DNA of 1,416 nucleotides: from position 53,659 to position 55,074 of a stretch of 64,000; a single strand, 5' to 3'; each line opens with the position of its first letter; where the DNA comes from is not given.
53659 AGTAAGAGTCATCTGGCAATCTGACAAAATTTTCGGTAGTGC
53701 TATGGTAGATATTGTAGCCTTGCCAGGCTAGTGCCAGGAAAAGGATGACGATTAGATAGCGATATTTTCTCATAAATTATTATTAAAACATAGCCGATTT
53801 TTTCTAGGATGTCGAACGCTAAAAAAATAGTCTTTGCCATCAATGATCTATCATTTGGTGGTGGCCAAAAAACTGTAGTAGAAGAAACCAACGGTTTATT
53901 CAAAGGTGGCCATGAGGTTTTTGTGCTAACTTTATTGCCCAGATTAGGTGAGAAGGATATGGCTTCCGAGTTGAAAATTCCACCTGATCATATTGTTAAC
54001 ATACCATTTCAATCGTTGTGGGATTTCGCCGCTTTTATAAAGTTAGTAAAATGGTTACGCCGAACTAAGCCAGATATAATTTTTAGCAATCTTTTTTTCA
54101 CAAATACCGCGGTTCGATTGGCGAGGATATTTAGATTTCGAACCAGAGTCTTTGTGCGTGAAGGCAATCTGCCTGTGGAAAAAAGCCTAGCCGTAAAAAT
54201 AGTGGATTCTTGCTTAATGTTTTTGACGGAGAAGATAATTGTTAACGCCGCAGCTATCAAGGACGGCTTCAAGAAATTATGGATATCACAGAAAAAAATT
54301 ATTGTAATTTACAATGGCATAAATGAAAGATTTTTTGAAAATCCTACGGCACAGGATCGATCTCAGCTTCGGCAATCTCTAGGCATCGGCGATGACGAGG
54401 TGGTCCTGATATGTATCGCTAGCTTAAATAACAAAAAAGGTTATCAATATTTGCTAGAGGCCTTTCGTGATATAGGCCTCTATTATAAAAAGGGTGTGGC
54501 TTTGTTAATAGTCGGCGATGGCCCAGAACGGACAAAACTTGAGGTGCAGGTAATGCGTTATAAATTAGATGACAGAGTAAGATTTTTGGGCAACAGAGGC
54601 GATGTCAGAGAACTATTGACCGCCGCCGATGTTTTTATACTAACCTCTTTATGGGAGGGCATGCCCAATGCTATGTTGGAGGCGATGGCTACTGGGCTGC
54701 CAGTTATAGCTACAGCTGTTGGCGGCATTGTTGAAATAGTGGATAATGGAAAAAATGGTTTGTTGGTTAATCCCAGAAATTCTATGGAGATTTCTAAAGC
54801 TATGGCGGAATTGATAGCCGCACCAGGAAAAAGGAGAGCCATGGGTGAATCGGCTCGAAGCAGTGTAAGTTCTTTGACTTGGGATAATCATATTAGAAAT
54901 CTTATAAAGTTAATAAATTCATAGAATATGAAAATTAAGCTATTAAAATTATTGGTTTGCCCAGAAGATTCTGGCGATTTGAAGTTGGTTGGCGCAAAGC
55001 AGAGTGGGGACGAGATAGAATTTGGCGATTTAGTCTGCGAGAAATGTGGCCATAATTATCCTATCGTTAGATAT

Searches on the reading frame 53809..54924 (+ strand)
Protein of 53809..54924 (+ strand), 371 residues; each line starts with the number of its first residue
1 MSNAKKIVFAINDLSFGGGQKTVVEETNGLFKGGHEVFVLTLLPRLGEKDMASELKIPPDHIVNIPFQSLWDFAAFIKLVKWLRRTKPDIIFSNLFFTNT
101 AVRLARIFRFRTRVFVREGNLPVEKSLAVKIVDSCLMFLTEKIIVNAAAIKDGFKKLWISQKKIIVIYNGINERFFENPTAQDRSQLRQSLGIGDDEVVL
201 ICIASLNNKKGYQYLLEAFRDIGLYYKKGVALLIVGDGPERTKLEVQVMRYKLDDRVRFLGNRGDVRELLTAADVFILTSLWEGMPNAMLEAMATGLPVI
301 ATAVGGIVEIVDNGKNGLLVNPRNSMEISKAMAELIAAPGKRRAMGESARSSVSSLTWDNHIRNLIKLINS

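Call 23: search_protein_families(library=pfam, proteins=[window:53809-54924:+], max_evalue=0.001)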
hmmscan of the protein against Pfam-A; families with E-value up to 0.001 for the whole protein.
window:53809-54924:+ (371 aa): 6 families
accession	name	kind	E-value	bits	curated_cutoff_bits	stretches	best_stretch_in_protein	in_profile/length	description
PF00534.26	Glycos_transf_1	-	7.2e-43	146.5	26.4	1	184-351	2-171/172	Glycosyl transferases group 1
PF13692.12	Glyco_trans_1_4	-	3.5e-39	134.7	27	1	199-337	3-141/142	Glycosyl transferases group 1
PF13439.12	Glyco_transf_4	-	2.8e-15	57.2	28.5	1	17-173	2-168/170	Glycosyltransferase Family 4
PF13579.12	Glyco_trans_4_4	-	3.8e-09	37.5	29.7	1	17-118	1-103/158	Glycosyl transferase 4-like domain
PF20706.3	GT4-conflict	-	1.3e-06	28.1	26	1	258-364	267-384/385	Family 4 Glycosyltransferase in conflict systems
PF13524.12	Glyco_trans_1_2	-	1.6e-05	25.3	25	1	232-365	17-142/144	Glycosyl transferase-like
